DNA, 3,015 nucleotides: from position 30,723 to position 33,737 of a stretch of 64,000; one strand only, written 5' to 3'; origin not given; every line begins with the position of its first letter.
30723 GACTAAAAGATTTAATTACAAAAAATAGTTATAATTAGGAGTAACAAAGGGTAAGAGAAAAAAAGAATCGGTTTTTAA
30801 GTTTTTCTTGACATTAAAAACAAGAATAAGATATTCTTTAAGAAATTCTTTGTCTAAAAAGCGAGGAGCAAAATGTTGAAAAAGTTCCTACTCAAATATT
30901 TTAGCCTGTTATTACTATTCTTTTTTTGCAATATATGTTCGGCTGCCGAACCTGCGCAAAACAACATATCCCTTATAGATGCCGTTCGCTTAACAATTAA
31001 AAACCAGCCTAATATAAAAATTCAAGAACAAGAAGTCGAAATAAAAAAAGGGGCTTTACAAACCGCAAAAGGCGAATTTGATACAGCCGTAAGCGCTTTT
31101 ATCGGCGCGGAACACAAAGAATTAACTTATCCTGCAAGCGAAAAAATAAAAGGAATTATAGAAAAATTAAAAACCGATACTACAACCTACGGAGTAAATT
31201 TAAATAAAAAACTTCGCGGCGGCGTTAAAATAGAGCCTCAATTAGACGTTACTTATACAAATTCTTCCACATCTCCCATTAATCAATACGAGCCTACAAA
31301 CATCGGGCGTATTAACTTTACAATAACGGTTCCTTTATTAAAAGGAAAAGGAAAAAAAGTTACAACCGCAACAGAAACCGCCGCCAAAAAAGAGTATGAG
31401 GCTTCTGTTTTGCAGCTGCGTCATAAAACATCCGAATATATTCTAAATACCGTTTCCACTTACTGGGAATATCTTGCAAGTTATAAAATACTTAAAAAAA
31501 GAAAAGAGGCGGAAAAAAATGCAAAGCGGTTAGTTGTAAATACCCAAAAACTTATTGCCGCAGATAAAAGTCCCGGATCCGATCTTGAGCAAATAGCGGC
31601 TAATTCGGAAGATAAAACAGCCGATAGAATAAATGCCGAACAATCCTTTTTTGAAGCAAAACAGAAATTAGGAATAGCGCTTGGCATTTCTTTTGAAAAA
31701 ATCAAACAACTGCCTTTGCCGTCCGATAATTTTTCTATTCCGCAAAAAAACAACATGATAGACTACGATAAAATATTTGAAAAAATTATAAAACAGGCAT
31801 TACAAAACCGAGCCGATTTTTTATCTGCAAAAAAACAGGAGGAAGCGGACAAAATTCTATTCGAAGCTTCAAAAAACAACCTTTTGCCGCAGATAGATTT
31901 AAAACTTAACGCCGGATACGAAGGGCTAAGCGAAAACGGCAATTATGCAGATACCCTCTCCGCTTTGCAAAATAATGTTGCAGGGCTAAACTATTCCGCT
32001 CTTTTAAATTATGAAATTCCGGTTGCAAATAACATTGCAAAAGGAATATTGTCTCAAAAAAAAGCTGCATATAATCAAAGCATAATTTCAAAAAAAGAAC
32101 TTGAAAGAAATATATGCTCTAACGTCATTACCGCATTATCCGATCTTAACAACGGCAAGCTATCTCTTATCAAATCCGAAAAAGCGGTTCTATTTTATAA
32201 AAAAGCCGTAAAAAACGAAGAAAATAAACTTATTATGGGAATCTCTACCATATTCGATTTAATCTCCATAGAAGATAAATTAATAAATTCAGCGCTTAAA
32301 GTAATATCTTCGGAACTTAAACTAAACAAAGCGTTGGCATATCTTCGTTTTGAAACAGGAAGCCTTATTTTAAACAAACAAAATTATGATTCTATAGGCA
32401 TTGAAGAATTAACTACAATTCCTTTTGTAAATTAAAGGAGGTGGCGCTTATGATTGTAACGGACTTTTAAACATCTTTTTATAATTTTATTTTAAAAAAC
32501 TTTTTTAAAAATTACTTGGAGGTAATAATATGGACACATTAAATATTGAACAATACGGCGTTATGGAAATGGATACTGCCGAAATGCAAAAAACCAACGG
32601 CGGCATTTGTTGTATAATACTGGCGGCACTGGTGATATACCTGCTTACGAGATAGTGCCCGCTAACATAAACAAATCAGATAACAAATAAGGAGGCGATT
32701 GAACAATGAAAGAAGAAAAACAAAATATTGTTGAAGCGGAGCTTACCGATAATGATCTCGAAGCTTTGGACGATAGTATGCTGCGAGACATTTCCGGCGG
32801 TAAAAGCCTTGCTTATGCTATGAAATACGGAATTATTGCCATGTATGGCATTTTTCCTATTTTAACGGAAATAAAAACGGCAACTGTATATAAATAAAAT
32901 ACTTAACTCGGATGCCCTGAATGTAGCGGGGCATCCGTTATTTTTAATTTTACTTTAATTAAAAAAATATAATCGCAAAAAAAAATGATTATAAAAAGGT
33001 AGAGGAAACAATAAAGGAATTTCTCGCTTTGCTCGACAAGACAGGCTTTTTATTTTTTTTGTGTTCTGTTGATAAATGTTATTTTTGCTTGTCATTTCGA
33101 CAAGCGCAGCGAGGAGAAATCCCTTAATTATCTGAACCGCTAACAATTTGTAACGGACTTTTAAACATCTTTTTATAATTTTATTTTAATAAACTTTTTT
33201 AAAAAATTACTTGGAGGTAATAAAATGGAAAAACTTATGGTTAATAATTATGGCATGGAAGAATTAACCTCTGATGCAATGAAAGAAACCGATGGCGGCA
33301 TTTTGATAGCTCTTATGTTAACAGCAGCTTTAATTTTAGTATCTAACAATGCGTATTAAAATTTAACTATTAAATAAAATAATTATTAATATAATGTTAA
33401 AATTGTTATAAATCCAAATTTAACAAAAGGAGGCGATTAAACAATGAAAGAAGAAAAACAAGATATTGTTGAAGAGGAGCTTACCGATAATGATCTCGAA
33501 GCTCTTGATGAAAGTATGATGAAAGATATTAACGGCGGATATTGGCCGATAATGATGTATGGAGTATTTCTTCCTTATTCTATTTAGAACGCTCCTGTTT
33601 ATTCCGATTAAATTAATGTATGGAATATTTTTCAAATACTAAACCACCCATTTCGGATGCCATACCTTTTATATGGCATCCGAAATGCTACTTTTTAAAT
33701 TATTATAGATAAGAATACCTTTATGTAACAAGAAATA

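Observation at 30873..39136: Secreted-peptide island: TolC, five double-glycine precursors of two families, rSAM-SPASM-TPR enzyme, HlyD and C39-ABC exporter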

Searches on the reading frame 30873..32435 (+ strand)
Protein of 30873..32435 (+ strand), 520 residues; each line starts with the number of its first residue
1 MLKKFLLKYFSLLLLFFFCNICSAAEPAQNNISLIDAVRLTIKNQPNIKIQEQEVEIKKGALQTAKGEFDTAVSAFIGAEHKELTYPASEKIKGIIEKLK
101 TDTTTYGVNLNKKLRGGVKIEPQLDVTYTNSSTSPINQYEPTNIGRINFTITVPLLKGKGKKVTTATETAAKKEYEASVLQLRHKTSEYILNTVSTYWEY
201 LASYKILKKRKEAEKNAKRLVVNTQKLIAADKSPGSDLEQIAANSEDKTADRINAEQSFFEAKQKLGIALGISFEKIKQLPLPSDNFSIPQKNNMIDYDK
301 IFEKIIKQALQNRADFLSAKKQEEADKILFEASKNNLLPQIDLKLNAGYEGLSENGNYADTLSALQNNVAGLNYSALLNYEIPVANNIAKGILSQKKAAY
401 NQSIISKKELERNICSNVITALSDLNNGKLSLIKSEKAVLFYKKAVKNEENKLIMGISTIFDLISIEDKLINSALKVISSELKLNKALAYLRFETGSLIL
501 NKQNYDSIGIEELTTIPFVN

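Call 3: search_protein_families(library=ncbifam, proteins=[window:30873-32435:+], max_evalue=0.1)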
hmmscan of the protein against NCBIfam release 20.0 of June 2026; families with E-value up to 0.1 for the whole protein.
window:30873-32435:+ (520 aa): 2 families
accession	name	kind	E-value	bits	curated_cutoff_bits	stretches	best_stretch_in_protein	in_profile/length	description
TIGR01844.1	type_I_sec_TolC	subfamily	3e-22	79.2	225.15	1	122-501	42-403/414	TolC family outer membrane protein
TIGR01845.1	outer_NodT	subfamily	5.4e-05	22.2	210.05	1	167-479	145-441/460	efflux transporter outer membrane subunit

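Call 4: search_protein_families(library=pfam, proteins=[window:30873-32435:+], max_evalue=0.1)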
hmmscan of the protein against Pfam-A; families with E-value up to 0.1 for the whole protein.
window:30873-32435:+ (520 aa): 2 families
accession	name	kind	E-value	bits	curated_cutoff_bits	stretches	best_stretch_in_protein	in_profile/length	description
PF02321.23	OEP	-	2.1e-26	93.4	22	2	36-271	3-187/187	Outer membrane efflux protein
PF06470.18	SMC_hinge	-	0.0019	19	22.5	0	295-336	11-52/116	SMC proteins Flexible Hinge Domain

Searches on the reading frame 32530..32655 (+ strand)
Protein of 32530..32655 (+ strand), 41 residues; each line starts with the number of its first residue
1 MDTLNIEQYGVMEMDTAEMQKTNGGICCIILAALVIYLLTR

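Call 3: search_protein_families(library=ncbifam, proteins=[window:32530-32655:+], max_evalue=0.1)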
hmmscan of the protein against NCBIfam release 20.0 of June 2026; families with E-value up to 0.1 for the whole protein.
window:32530-32655:+ (41 aa): 2 families
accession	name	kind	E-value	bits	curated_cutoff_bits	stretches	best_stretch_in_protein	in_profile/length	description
TIGR03949.1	bact_IIb_cerein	subfamily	0.0062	16.3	21.5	1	13-33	3-23/45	class IIb bacteriocin, lactobin A/cerein 7B family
NF045658.1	DiMArgaseDdah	equivalog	0.0099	15.7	450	1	8-31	229-252/254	dimethylargininase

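Call 4: search_protein_families(library=pfam, proteins=[window:32530-32655:+], max_evalue=0.1)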
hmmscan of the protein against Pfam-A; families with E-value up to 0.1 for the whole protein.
window:32530-32655:+ (41 aa): 1 family
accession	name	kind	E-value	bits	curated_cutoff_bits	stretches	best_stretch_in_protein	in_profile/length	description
PF05739.25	SNARE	-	0.024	15.1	26.8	1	17-38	28-49/53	SNARE domain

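Call 48: list_cluster_members(proteins=[window:32530-32655:+, window:32706-32897:+, window:33225-33359:+, window:33444-33587:+, window:35298-35450:+, window:35598-35777:+, window:33750-35279:+, window:36971-39136:+])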
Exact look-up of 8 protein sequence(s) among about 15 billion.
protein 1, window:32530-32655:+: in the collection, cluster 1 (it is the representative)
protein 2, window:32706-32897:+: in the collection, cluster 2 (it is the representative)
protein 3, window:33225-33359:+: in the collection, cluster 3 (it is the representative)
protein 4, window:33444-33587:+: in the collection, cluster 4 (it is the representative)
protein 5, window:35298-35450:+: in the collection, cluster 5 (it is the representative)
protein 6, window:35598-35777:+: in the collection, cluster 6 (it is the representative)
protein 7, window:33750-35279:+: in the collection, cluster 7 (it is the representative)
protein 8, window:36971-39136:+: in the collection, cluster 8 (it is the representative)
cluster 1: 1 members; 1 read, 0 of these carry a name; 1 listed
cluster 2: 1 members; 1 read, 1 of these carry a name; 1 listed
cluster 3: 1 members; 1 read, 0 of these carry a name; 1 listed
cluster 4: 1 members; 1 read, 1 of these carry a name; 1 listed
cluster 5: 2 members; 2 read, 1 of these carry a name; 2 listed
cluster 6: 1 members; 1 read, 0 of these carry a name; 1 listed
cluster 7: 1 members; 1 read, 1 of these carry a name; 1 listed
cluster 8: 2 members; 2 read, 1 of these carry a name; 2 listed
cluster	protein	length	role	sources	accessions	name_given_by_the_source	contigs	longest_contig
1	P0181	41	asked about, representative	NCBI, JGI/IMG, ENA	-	-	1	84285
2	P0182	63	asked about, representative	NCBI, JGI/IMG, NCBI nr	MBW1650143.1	MAG: hypothetical protein JRJ44_05620 [Deltaproteobacteria bacterium] | hypothetical protein [Deltaproteobacteria bacterium]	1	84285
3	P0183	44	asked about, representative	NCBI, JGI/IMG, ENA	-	-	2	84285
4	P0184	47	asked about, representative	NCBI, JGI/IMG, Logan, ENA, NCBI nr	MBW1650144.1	MAG: hypothetical protein JRJ44_05625 [Deltaproteobacteria bacterium] | hypothetical protein [Deltaproteobacteria bacterium]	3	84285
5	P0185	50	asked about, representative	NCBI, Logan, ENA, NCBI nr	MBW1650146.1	MAG: hypothetical protein JRJ44_05635 [Deltaproteobacteria bacterium] | hypothetical protein [Deltaproteobacteria bacterium]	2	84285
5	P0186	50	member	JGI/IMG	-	-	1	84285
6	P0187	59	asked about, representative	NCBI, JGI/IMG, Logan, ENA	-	-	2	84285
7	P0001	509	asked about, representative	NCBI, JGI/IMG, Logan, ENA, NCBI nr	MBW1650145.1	MAG: radical SAM protein [Deltaproteobacteria bacterium] | radical SAM protein [Deltaproteobacteria bacterium]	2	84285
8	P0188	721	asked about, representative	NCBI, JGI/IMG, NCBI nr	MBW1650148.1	MAG: peptidase domain-containing ABC transporter [Deltaproteobacteria bacterium] | peptidase domain-containing ABC transporter [Deltaproteobacteria bacterium]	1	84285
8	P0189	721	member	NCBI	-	-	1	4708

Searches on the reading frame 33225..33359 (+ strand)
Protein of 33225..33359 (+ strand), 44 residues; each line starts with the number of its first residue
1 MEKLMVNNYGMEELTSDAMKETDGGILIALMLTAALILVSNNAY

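Call 3: search_protein_families(library=ncbifam, proteins=[window:33225-33359:+], max_evalue=0.1)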
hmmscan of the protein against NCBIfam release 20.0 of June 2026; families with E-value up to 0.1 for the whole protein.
window:33225-33359:+ (44 aa): 0 families

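Call 4: search_protein_families(library=pfam, proteins=[window:33225-33359:+], max_evalue=0.1)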
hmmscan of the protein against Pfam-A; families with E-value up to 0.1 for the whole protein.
window:33225-33359:+ (44 aa): 2 families
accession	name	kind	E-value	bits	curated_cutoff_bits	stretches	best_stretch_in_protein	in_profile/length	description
PF22801.2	KH_GLD-3_1st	-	0.032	14.5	27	1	3-26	16-39/75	GLD-3 1st KH domain (aka KH2)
PF06596.16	PsbX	-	0.09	13.2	25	0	24-42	15-32/38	Photosystem II reaction centre X protein (PsbX)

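Call 64: find_homologous_proteins(query=A4, max_evalue=0.001)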
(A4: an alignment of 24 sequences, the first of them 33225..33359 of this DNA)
Query A4 (24 sequences) (44 aa, profile of the alignment): 179 proteins with E <= 0.001 among 4709 candidates; the best 120 are listed.
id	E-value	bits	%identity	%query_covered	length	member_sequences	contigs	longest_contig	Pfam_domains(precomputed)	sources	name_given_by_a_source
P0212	2.1e-16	77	48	61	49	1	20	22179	-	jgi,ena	-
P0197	9.8e-16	75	41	89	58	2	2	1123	-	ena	-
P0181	5.2e-15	73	34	86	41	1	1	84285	-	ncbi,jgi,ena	-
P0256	1.4e-14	71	44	93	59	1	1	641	-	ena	-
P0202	1.5e-14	71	38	89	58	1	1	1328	-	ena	-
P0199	2.1e-14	71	28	91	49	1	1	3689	-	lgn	-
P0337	2.6e-14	71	53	80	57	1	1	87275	-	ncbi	ncbi:MAG: hypothetical protein ACK5L7_03565 [Paludibacteraceae bacterium]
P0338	2.9e-14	70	41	61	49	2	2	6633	-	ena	-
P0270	4.3e-14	70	39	86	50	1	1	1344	-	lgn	-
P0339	5.1e-14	70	42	91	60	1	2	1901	-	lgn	-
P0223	5.9e-14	69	39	75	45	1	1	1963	-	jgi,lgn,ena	-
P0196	6.0e-14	69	48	91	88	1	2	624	-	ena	-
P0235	7.5e-14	69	38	98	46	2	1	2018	-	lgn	-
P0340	7.6e-14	69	42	82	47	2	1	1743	-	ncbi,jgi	-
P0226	9.1e-14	69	37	93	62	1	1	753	-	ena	-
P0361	5.1e-12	63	32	95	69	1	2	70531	-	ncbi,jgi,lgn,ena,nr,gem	ncbi:MAG: class IIb bacteriocin, lactobin A/cerein 7B family [Bacteroidales bacterium]|nr:class IIb 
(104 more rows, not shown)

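Call 65: find_encoding_contigs(protein=P0361, flank=8000, max_places=1)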
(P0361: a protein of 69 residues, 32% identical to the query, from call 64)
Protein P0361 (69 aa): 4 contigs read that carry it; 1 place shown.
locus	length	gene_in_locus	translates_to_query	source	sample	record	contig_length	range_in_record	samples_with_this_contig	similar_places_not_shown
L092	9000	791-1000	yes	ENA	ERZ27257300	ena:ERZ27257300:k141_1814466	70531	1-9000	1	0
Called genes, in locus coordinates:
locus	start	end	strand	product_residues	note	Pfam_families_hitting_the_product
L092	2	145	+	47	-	?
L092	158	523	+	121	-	PF08279:HTH_11 (weak)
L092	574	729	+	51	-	-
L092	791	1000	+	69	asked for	-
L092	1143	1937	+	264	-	PF13650:Asp_protease_2 (faint)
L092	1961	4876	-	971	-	PF18962:Por_Secre_tail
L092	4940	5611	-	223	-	PF00590:TP_methylase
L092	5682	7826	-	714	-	PF13191:AAA_16 (weak), PF23569:NBD_SMAX1, PF00004:AAA, PF17871:AAA_lid_9, PF07724:AAA_2, PF00004:AAA, PF07728:AAA_5, PF10431:ClpB_D2-small, +8 more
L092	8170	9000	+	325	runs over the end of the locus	-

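Call 66: find_encoding_contigs(protein=P0337, flank=8000, max_places=1)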
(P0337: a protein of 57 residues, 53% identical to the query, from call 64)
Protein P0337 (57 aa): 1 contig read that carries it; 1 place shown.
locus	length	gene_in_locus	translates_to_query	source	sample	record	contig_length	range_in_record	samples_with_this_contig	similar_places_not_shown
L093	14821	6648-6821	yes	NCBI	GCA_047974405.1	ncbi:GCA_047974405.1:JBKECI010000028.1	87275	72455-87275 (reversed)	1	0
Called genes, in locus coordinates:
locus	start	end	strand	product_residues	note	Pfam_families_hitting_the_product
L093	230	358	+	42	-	-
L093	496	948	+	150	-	PF02517:Rce1-like (weak)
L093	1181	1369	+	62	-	-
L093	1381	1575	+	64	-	-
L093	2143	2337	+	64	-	-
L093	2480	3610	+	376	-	-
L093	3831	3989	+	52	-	-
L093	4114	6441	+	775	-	PF13620:CarboxypepD_reg, PF13715:CarbopepD_reg_2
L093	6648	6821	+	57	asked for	-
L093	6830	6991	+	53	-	-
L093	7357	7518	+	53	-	-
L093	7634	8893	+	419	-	-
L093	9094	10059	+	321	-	PF26002:Beta-barrel_AprE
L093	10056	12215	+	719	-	PF03412:Peptidase_C39, PF00664:ABC_membrane, PF00005:ABC_tran, PF02463:SMC_N (faint), PF09818:ABC_ATPase (faint)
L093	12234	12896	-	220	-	PF00730:HhH-GPD, PF00633:HHH, PF10576:EndIII_4Fe-2S (weak)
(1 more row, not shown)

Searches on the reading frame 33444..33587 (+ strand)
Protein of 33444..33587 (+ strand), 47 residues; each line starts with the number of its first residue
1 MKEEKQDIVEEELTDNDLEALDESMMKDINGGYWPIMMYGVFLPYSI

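Call 3: search_protein_families(library=ncbifam, proteins=[window:33444-33587:+], max_evalue=0.1)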
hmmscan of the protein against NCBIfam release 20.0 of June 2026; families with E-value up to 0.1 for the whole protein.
window:33444-33587:+ (47 aa): 1 family
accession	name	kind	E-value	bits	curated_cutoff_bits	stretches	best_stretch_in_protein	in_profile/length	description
TIGR03949.1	bact_IIb_cerein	subfamily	0.011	15.5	21.5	1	20-37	3-20/45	class IIb bacteriocin, lactobin A/cerein 7B family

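Call 4: search_protein_families(library=pfam, proteins=[window:33444-33587:+], max_evalue=0.1)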
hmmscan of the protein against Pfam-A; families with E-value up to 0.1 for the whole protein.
window:33444-33587:+ (47 aa): 0 families
